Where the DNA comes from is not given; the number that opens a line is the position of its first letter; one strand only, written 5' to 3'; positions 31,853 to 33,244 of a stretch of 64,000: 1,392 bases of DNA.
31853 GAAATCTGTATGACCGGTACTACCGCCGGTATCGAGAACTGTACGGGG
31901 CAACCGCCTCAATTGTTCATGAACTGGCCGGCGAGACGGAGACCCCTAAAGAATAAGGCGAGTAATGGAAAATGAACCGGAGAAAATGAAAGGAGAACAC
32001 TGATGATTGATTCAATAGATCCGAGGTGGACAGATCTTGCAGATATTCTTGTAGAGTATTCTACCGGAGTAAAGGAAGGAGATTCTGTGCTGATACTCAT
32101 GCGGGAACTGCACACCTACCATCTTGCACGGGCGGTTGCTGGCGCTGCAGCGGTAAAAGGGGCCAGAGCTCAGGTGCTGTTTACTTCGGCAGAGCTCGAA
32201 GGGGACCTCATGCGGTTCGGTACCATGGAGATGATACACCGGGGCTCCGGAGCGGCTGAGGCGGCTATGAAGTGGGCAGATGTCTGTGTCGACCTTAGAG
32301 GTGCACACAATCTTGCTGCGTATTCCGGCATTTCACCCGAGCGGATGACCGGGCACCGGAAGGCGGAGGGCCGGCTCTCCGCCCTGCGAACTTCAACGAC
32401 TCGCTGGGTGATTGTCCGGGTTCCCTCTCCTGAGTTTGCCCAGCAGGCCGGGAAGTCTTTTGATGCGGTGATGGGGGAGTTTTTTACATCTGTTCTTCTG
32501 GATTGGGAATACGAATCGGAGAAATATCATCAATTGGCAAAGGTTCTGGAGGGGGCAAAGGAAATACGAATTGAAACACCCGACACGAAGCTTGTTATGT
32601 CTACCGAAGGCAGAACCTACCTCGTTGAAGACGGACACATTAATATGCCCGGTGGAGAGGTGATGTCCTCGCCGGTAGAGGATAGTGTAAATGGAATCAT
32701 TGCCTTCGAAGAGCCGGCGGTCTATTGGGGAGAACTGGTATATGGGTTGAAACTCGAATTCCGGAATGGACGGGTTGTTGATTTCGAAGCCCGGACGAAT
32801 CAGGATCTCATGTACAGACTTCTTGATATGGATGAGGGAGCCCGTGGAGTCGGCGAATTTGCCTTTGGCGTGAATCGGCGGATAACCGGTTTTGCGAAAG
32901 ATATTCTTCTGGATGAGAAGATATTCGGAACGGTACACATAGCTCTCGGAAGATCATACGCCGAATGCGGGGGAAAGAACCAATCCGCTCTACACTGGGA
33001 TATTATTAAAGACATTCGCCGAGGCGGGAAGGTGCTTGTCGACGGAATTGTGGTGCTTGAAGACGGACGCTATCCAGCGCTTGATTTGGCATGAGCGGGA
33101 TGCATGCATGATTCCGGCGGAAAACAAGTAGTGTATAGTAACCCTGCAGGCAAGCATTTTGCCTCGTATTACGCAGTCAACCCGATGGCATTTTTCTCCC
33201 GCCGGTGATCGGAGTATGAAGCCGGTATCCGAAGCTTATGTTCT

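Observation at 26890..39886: Catabolic island: fused class II aldolase, two divergent FGGY kinases, BtpA/SgcQ, a DeoR regulator and an Lsr/Rbs-like ABC importer around a tRNA-Ser gene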

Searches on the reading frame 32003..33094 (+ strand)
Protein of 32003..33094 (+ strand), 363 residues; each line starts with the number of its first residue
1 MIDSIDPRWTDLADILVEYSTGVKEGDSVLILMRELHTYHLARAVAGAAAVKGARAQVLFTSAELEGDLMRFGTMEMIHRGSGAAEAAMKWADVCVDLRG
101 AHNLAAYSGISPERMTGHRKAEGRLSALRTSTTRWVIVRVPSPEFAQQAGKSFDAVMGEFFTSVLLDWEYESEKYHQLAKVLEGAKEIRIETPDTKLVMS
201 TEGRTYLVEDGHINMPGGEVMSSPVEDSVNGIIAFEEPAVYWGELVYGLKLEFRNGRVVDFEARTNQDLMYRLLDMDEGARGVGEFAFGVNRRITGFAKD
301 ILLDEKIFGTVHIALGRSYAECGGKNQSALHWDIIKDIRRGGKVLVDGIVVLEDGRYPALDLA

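Call 4: search_protein_families(library=pfam, proteins=[window:32003-33094:+])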
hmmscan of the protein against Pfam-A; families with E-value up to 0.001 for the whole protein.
window:32003-33094:+ (363 aa): 1 family
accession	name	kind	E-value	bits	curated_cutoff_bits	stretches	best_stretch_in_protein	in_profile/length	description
PF02073.20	Peptidase_M29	-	1.6e-55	189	27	1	9-337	5-383/406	Thermophilic metalloprotease (M29)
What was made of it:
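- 32003..33094 (+): M29-like metalloenzyme (363 aa), divergent from characterised aminopeptidases. Pfam Peptidase_M29 at 1.6e-55 (call 4).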

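Call 6: search_protein_families(library=ncbifam, proteins=[window:32003-33094:+], max_evalue=0.00001)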
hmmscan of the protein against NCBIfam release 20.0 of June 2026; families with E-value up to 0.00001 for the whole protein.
window:32003-33094:+ (363 aa): 0 families

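Call 34: search_solved_structures(query=window:32003-33094:+, max_evalue=0.001, show_alignments=2)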
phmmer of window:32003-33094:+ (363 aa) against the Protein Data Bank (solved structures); distinct sequences matched with E-value up to 0.001: 4.
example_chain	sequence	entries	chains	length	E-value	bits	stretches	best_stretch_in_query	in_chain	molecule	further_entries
2ayi_A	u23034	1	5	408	4.8e-12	49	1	164-321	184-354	Aminopeptidase T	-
1zjc_A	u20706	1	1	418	5.6e-10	42.2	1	210-321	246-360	aminopeptidase ampS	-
4icq_A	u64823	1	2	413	6.8e-08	35.4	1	212-321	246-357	Aminopeptidase PepS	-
4icr_A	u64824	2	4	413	1.2e-07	34.6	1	212-320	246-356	Aminopeptidase PepS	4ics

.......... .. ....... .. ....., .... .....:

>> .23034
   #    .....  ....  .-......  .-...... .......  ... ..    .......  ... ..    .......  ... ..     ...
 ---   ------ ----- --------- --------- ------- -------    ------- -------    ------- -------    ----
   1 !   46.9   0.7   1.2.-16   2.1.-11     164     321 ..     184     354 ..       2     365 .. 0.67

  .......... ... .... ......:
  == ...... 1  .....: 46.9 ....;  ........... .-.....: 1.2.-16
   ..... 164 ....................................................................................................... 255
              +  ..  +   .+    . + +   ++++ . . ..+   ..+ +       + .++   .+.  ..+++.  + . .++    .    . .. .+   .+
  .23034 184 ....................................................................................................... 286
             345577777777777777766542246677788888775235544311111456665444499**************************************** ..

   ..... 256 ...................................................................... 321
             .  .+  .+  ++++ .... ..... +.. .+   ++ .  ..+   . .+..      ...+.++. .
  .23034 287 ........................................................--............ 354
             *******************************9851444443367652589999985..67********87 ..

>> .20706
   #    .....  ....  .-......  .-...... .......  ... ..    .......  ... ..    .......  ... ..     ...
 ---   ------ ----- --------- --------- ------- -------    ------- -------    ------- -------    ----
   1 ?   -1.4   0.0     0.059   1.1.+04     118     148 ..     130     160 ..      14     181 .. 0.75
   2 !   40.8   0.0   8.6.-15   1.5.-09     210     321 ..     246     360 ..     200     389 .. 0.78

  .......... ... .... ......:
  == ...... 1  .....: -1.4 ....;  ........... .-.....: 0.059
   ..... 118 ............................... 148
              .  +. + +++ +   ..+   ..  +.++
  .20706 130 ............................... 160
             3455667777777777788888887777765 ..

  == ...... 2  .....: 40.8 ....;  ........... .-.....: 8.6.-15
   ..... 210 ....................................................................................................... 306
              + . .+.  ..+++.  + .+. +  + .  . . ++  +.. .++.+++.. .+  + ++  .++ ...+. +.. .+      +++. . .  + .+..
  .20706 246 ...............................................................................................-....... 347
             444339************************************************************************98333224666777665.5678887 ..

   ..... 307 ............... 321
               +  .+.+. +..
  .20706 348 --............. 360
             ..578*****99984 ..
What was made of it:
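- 32003..33094 (+): It scores only 5e-12 to AmpT over its C-terminal half (call 34).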

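Call 65: find_related_loci(query=window:32003-33094:+, collection=metagenome_contigs, flank=10000)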
Query window:32003-33094:+ (363 aa) in metagenome_contigs; peptide patterns used: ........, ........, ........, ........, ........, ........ (x = any residue, [..] = any of these).
59 stretches matched a pattern; 36 encode a relative of the query (tblastn E <= 1e-3); 36 distinct loci.
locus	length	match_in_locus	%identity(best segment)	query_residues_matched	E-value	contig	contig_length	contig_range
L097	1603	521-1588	53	2-357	4e-134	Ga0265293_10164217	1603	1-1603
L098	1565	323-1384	47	4-357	8e-114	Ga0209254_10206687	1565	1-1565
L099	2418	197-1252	46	5-356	2e-107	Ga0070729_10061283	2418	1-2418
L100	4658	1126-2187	46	4-357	6e-101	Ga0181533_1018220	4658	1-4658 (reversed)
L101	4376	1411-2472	46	4-357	4e-101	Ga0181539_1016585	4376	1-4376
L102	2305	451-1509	47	4-356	1e-104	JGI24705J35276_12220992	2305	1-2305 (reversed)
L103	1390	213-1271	46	5-357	1e-107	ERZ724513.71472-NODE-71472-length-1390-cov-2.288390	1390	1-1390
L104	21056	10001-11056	45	4-355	5e-99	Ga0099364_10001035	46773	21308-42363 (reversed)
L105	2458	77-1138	46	4-357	3e-102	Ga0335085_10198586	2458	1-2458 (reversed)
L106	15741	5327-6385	44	4-356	1e-97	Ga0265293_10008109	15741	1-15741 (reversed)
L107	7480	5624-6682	44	4-356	1e-97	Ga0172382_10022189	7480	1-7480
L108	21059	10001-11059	43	4-356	9e-97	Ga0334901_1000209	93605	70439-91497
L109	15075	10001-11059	45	5-357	2e-96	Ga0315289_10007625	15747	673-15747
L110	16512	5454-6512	43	4-356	6e-94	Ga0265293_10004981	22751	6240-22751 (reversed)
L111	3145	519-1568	44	8-357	2e-95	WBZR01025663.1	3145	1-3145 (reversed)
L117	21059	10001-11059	41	4-356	3e-91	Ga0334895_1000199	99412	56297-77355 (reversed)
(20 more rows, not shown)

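Call 69: search_protein_families(library=pfam, proteins=[L108:8-1291:+, L108:1394-2671:+, L108:2798-3514:+, L108:3485-4258:-, L108:4337-5215:-, L108:6838-7536:-, L108:12602-13111:-, L108:19932-21035:+, L108:8378-9157:+])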
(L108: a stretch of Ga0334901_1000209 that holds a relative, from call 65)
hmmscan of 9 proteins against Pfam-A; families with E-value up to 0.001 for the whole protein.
L108:8-1291:+ (427 aa): 1 family
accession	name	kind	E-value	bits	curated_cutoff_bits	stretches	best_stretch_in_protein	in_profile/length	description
PF03553.21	Na_H_antiporter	-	2.4e-70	237.6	23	2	114-417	2-303/303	Na+/H+ antiporter family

L108:1394-2671:+ (425 aa): 1 family
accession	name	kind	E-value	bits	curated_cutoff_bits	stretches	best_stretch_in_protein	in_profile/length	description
PF03313.21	SDH_alpha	-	2.6e-54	185.1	26.4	1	85-417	3-258/260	Serine dehydratase alpha chain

L108:2798-3514:+ (238 aa): 6 families
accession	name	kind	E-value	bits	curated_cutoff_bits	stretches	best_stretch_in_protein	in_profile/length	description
PF13649.12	Methyltransf_25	-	7.7e-12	46.2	27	1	42-137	1-97/97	Methyltransferase domain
PF08241.18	Methyltransf_11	-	1.4e-11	45.4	21.2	1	43-140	1-94/95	Methyltransferase domain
PF13489.12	Methyltransf_23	-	1.8e-09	38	27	1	25-180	11-154/164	Methyltransferase domain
PF08242.18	Methyltransf_12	-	3.1e-06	28.2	30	1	43-139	1-98/98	Methyltransferase domain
PF13847.12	Methyltransf_31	-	4.4e-06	26.9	27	0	41-66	6-33/145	Methyltransferase domain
PF02353.26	CMAS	-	2.4e-05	24.2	27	1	32-140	56-163/273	Mycolic acid cyclopropane synthetase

L108:3485-4258:- (257 aa): 3 families
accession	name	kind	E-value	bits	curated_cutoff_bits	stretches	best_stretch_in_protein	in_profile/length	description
PF00535.33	Glycos_transf_2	-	1.3e-13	51.7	23.3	1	27-152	12-143/168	Glycosyl transferase family 2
PF13641.12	Glyco_tranf_2_3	-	8e-05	23.2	27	1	13-126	2-122/230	Glycosyltransferase like family 2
PF10111.15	Glyco_tranf_2_2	-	0.00065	19.7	27.3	0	38-100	25-91/276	Glycosyltransferase like family 2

L108:4337-5215:- (292 aa): 6 families
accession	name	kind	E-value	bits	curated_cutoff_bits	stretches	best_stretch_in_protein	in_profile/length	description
PF03446.21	NAD_binding_2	-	3.3e-44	151.2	21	1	4-163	1-161/161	NAD binding domain of 6-phosphogluconate dehydrogenase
PF14833.11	NAD_binding_11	-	7.7e-20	71.8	30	1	166-285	1-121/122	NAD-binding of NADP-dependent 3-hydroxyisobutyrate dehydrogenase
PF03807.23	F420_oxidored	-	1.4e-06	29.2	21.6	1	4-96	1-92/94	NADP oxidoreductase coenzyme F420-dependent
PF02826.25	2-Hacid_dh_C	-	2.2e-06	27.6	25.1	1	2-96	36-127/178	D-isomer specific 2-hydroxyacid dehydrogenase, NAD binding domain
PF01488.26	Shikimate_DH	-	9.7e-05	22.9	24.3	1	2-47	12-58/138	Shikimate / quinate 5-dehydrogenase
PF02737.24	3HCDH_N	-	0.00016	22.1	22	1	4-43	1-40/180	3-hydroxyacyl-CoA dehydrogenase, NAD binding domain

L108:6838-7536:- (232 aa): 1 family
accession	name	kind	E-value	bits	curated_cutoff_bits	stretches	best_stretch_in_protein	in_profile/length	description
PF00834.25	Ribul_P_3_epim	-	1.8e-45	155.3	21.1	1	17-214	2-198/198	Ribulose-phosphate 3 epimerase family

L108:12602-13111:- (169 aa): 2 families
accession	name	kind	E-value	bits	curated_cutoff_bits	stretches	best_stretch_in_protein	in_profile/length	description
PF04115.18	Ureidogly_lyase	-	8.5e-13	48.7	23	1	6-150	4-150/162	Ureidoglycolate lyase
PF16161.11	DUF4867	-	6.3e-07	29.5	28.7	1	51-143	62-153/201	Domain of unknown function (DUF4867)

L108:19932-21035:+ (367 aa): 4 families
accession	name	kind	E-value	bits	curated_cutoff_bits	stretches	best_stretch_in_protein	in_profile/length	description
PF13377.12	Peripla_BP_3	-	2.7e-33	115.8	26.5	1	200-362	2-167/167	Periplasmic binding protein-like domain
PF00532.27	Peripla_BP_1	-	1.5e-15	57.8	22.2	1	101-333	12-255/281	Periplasmic binding proteins and sugar binding domain of LacI family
PF00356.27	LacI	-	3.4e-13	49.6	27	1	25-68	1-44/46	Bacterial regulatory proteins, lacI family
PF13407.12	Peripla_BP_4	-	2.7e-10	40.7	35.1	1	98-308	6-220/258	Periplasmic binding protein domain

L108:8378-9157:+ (259 aa): 6 families
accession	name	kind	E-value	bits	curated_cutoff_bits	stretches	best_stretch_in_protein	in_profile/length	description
PF00455.28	DeoRC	-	3.8e-46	157.4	31.8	1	78-234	4-160/160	DeoR C terminal sensor domain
PF08220.18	HTH_DeoR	-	1.9e-15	56.8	21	1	7-58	1-52/57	DeoR-like helix-turn-helix domain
PF08279.18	HTH_11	-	5.9e-08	32.9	25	1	7-49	1-44/55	HTH domain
PF00392.27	GntR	-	1.5e-06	28.2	27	1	15-58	18-62/64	Bacterial regulatory proteins, gntR family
PF06971.19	Put_DNA-bind_N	-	0.00012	22.6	27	0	20-42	27-49/49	Putative DNA-binding protein N-terminus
PF25213.1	HVO_A0261_N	-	0.00093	19.5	35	0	18-55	22-59/86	HVO_A0261 N-terminal domain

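Call 91: search_protein_families(library=pfam, proteins=[L104:583-1752:-, L104:1842-3407:-, L104:3398-4081:-, L104:4083-4742:-, L104:4791-5735:-, L104:5739-6995:-, L104:12585-13676:-, L104:13695-16553:-, L104:16550-17692:-, L104:17705-18832:-])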
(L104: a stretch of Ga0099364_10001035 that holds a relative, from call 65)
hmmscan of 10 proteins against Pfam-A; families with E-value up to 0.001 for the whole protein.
L104:583-1752:- (389 aa): 1 family
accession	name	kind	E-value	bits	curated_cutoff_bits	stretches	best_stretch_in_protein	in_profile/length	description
PF12683.13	DUF3798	-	3.7e-99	332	24.6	1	38-310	2-271/271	Protein of unknown function (DUF3798)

L104:1842-3407:- (521 aa): 3 families
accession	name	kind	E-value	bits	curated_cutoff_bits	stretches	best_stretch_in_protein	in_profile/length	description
PF14574.11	RACo_C_ter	-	2.6e-58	197.6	27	1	273-520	2-248/261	C-terminal domain of RACo the ASKHA domain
PF17651.6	Raco_middle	-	2.6e-44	151.2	26.8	1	116-268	2-161/163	RACo middle region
PF00111.32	Fer2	-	5.2e-09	36.4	21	1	12-80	9-73/77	2Fe-2S iron-sulfur cluster binding domain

L104:3398-4081:- (227 aa): 1 family
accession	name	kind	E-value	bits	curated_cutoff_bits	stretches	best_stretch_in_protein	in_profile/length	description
PF00596.27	Aldolase_II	-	2.7e-41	141.9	22.2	1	12-184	5-183/183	Class II Aldolase and Adducin N-terminal domain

L104:4083-4742:- (219 aa): 2 families
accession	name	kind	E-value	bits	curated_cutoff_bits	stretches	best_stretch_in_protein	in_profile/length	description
PF00834.25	Ribul_P_3_epim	-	1.8e-73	246.7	21.1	1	9-204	3-198/198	Ribulose-phosphate 3 epimerase family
PF00215.30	OMPdecase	-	0.001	19.5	27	0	175-216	179-221/221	Orotidine 5'-phosphate decarboxylase / HUMPS family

L104:4791-5735:- (314 aa): 8 families
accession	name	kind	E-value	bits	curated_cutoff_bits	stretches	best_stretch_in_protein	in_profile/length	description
PF04198.19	Sugar-bind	-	1.5e-54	185.3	27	1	65-310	11-256/257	Putative sugar-binding domain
PF13412.12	HTH_24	-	5.8e-06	26.2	21.9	1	19-50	17-48/48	Winged helix-turn-helix DNA-binding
PF13545.12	HTH_Crp_2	-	5.9e-06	26.6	27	1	19-54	22-62/70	Crp-like helix-turn-helix domain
PF13518.12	HTH_28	-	7.8e-05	23.1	25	1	15-49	8-42/52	Helix-turn-helix domain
PF02082.26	Rrf2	-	0.00019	22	30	1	6-51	10-55/132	Iron-dependent Transcriptional regulator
PF01047.28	MarR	-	0.00063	20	24.6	0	15-50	13-48/59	MarR family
PF13384.12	HTH_23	-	0.00066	19.9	24.6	0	16-47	14-45/50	Homeodomain-like domain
PF12802.13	MarR_2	-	0.00088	19.8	27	0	20-53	21-54/61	MarR family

L104:5739-6995:- (418 aa): 4 families
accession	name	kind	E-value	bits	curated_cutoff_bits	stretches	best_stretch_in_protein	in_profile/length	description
PF00198.28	2-oxoacid_dh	-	7e-72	242.1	23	1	190-417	4-231/232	2-oxoacid dehydrogenases acyltransferase (catalytic domain)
PF00364.28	Biotin_lipoyl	-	3.3e-19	68.9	22.1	1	4-74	2-71/73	Biotin-requiring enzyme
PF02817.22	E3_binding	-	3.7e-08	33.9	23.7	1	133-164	1-32/36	e3 binding domain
PF13533.13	Biotin_lipoyl_2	-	5.4e-05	23.3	29.8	1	17-35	9-27/32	Biotin-lipoyl like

L104:12585-13676:- (363 aa): 3 families
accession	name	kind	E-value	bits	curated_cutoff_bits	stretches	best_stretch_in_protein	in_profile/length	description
PF13487.12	HD_5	-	3.3e-31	108.8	27.2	1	221-350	45-170/170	HD domain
PF00072.30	Response_reg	-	7e-24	84.6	30.2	1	8-122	1-110/111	Response regulator receiver domain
PF01966.28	HD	-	2.7e-14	53.9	22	1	185-318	4-115/116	HD domain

L104:13695-16553:- (952 aa): 6 families
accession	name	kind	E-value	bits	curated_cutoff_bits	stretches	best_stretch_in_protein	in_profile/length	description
PF02518.31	HATPase_c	-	1.6e-26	93.3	26.4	1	440-561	1-107/111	Histidine kinase-, DNA gyrase B-, and HSP90-like ATPase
PF00072.30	Response_reg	-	4.1e-22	78.9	30.2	1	605-723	1-110/111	Response regulator receiver domain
PF00512.31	HisKA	-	3.1e-17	62.8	26.9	1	327-393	1-66/66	His Kinase A (phospho-acceptor) domain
PF02743.24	dCache_1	-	6.4e-11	42.7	45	1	104-245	61-218/240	Cache domain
PF22673.2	MCP-like_PDC_1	-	1.1e-07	32.7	27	1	137-194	55-112/113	Methyl-accepting chemotaxis protein-like, first PDC sensor domain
PF01627.28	Hpt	-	0.00018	22.1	24.6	1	802-856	25-79/84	Hpt domain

L104:16550-17692:- (380 aa): 1 family
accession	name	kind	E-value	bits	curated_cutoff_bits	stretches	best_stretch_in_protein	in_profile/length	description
PF02608.20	Bmp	-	1e-45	156.5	24.1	1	56-321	13-278/301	ABC transporter substrate-binding protein PnrA-like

L104:17705-18832:- (375 aa): 1 family
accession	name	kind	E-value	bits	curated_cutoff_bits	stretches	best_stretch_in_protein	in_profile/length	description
PF02608.20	Bmp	-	4.6e-43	147.8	24.1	1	53-306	16-269/301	ABC transporter substrate-binding protein PnrA-like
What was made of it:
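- On 2-oxoacid / acetoin dehydrogenase complex: A full E2 is seen only in the distant locus L104 (call 91).
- Closest known: Acetoin / pyruvate dehydrogenase E1-E2-E3 complexes. Different: The distant variant L104 does carry a full E2 (call 91).
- One distant variant, L104, has a single-domain class II aldolase and an RPE next to E1 and BtpA-M29-FGGY2 (call 91).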
